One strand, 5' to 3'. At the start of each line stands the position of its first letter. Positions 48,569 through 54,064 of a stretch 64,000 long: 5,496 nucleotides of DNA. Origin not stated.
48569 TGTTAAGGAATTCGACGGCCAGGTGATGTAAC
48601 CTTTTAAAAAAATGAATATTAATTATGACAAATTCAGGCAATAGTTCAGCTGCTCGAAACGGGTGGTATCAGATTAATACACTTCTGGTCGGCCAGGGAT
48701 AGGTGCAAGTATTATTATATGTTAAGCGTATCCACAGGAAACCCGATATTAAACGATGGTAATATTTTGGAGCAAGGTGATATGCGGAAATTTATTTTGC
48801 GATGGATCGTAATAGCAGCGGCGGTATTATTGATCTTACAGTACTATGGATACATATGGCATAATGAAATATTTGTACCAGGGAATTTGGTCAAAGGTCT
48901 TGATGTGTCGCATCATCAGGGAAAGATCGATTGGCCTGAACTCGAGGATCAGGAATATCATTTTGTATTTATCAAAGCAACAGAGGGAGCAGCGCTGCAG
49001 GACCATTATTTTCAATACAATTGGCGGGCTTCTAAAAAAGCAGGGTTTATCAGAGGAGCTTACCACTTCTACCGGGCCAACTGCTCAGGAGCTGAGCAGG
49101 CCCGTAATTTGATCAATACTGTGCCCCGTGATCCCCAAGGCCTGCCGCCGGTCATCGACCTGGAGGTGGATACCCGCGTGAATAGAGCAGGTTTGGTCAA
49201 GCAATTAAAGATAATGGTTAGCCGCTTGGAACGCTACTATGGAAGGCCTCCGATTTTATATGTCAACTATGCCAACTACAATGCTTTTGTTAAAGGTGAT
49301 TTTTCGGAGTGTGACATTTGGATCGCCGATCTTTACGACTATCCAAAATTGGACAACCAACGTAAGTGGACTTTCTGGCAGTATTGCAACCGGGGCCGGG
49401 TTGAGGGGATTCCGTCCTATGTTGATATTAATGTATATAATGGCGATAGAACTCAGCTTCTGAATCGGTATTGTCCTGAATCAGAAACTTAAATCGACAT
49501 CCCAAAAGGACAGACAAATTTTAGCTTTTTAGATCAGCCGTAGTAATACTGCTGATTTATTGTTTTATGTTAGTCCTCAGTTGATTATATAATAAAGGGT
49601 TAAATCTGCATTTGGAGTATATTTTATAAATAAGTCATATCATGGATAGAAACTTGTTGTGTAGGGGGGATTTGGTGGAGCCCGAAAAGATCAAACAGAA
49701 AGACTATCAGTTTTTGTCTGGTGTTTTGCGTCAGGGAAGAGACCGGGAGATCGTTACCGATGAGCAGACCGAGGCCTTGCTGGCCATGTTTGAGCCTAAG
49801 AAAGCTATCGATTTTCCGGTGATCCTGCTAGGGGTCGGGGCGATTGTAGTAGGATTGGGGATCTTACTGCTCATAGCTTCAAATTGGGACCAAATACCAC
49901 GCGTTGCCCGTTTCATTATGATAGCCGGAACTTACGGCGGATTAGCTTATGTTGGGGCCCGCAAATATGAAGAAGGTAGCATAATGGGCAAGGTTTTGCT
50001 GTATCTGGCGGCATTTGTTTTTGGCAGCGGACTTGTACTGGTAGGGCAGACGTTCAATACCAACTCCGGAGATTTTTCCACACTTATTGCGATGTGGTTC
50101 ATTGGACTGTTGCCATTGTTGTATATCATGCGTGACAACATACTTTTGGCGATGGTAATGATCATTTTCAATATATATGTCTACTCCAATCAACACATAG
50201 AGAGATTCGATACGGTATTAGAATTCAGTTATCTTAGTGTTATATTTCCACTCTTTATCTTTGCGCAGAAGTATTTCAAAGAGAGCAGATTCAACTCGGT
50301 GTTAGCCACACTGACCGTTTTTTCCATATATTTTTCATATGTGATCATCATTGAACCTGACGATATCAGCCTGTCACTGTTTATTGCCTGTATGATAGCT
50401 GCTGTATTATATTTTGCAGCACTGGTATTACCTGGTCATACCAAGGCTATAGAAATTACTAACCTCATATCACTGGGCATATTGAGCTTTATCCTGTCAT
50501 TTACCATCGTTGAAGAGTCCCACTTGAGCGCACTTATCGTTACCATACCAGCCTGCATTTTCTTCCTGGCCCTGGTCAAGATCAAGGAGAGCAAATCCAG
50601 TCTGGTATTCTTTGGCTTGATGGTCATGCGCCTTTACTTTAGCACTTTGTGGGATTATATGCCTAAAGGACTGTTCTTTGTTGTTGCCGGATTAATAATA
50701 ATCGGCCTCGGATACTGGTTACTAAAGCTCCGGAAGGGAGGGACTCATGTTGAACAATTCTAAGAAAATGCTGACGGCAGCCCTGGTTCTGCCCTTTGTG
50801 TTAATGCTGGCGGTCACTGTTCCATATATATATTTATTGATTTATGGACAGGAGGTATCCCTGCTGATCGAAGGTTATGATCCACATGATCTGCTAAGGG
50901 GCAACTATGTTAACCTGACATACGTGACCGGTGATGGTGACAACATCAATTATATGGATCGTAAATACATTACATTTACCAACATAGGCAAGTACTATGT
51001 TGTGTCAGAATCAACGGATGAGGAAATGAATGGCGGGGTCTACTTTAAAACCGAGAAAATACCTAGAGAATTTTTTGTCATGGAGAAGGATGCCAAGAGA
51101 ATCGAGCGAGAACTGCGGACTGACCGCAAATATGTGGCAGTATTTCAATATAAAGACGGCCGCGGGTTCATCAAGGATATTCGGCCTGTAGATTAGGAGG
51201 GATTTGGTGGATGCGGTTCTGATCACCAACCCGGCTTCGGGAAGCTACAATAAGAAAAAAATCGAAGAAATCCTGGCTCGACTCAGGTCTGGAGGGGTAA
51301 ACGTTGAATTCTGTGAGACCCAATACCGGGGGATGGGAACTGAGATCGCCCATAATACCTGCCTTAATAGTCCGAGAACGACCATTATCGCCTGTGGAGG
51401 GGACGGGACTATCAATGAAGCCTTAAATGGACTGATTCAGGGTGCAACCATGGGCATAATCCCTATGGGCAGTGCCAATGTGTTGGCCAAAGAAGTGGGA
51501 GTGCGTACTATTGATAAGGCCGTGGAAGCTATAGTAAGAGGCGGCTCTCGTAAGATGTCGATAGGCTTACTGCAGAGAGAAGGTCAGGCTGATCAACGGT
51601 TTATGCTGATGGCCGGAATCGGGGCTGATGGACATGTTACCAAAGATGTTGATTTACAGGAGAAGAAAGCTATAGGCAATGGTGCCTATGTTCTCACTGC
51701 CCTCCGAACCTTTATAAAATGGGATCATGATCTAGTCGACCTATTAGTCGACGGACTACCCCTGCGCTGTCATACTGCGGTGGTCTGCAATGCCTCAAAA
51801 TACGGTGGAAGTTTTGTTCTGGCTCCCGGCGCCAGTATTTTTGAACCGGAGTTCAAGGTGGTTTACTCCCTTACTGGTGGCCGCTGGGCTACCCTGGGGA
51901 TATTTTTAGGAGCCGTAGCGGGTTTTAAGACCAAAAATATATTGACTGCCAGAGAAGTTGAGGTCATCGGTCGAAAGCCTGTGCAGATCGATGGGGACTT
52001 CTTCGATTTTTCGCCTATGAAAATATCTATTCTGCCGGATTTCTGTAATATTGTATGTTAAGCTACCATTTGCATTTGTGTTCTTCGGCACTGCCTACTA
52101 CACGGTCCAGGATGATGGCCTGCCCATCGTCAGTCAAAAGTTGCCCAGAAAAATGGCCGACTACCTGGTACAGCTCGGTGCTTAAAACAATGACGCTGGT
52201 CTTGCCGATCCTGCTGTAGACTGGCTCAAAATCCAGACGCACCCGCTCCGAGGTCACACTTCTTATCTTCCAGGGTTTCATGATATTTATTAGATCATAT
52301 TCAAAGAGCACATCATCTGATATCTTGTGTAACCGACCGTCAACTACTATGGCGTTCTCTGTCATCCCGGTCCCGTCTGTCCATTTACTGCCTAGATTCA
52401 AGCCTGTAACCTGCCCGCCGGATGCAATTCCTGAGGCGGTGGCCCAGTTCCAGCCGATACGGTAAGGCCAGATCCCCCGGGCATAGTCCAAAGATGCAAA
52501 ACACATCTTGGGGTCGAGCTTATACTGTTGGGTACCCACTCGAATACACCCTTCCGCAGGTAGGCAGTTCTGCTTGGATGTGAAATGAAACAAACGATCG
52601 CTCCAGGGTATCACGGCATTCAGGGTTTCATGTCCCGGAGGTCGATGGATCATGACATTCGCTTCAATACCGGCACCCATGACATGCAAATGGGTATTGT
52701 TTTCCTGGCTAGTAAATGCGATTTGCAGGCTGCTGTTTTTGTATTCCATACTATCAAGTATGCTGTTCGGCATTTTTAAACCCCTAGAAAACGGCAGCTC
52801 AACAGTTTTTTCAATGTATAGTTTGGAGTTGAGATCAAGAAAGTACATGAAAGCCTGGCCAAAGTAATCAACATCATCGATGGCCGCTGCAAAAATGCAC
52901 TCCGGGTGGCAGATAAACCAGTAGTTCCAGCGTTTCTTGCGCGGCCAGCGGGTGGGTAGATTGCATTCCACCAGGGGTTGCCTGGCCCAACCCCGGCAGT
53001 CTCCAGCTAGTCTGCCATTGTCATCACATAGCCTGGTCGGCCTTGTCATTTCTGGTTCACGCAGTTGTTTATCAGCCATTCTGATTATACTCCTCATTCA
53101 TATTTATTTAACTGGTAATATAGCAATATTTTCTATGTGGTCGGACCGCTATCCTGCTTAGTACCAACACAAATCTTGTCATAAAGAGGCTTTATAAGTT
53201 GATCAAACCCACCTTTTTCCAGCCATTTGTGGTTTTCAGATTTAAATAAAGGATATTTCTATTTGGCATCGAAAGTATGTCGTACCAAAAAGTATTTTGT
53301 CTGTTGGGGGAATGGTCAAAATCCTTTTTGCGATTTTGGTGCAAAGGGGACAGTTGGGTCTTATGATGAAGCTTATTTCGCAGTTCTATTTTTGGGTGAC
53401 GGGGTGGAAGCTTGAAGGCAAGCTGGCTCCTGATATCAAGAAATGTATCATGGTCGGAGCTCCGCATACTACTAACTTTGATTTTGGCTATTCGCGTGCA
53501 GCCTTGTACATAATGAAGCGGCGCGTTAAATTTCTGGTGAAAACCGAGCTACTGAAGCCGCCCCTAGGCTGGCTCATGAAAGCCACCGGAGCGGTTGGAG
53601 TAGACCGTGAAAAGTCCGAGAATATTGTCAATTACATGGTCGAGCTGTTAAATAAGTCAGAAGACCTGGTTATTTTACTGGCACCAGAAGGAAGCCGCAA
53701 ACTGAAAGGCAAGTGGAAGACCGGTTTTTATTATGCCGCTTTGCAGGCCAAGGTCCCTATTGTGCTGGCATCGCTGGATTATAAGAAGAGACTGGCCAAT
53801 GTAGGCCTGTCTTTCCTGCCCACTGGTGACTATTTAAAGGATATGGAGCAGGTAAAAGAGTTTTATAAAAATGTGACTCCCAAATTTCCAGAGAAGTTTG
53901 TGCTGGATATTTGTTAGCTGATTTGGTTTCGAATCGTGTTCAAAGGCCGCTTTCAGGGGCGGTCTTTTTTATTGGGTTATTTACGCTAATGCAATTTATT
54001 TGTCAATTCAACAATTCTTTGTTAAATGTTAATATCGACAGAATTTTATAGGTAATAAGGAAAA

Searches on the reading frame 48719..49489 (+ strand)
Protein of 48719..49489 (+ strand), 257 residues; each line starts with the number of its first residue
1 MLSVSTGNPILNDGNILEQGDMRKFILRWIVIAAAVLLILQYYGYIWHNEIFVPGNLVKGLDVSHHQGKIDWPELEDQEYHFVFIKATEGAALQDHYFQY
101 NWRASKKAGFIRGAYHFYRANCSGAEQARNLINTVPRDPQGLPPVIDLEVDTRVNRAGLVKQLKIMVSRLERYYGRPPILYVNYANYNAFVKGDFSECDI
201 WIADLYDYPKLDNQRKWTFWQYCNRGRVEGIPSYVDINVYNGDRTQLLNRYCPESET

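Call 43: search_protein_families(library=pfam, proteins=[window:48719-49489:+], max_evalue=0.0001)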
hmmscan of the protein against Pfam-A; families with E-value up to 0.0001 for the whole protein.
window:48719-49489:+ (257 aa): 1 family
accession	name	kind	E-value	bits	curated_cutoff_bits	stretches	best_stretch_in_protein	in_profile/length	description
PF01183.26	Glyco_hydro_25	-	2.5e-39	135.9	27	1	62-231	2-180/180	Glycosyl hydrolases family 25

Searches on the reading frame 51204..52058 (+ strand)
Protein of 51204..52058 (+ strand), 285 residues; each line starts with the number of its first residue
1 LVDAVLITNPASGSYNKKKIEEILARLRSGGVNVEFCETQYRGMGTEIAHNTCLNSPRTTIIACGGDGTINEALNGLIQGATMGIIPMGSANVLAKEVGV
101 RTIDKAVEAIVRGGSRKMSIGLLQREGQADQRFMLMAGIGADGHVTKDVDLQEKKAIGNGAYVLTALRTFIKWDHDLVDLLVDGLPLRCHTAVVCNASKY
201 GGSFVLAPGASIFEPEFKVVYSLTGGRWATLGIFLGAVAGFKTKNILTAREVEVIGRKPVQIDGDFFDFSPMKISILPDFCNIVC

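Call 43: search_protein_families(library=pfam, proteins=[window:51204-52058:+], max_evalue=0.0001)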
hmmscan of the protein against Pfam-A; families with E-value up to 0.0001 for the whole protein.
window:51204-52058:+ (285 aa): 2 families
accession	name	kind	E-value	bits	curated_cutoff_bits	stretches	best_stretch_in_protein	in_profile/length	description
PF00781.29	DAGK_cat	-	2.2e-24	85.9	23.6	1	4-121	2-123/125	Diacylglycerol kinase catalytic domain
PF19279.4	YegS_C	-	7.9e-09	35.9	27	1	139-284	5-157/158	YegS C-terminal NAD kinase beta sandwich-like domain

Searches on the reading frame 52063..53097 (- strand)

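Call 43: search_protein_families(library=pfam, proteins=[window:52063-53097:-], max_evalue=0.0001)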
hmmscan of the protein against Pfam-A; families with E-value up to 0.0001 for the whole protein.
window:52063-53097:- (344 aa): 1 family
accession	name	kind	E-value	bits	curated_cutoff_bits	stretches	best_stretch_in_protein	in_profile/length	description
PF10974.15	DUF2804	-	7e-103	344.8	26.9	1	15-344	2-339/339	Domain of unknown function (DUF2804)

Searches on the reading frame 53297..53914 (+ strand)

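Call 87: search_protein_families(library=pfam, proteins=[window:53297-53914:+], max_evalue=0.0001)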
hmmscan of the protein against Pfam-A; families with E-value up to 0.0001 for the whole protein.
window:53297-53914:+ (206 aa): 1 family
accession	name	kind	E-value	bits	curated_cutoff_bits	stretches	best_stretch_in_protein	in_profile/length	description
PF01553.26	Acyltransferase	-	3.3e-15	56.5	23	1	48-156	14-127/132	Acyltransferase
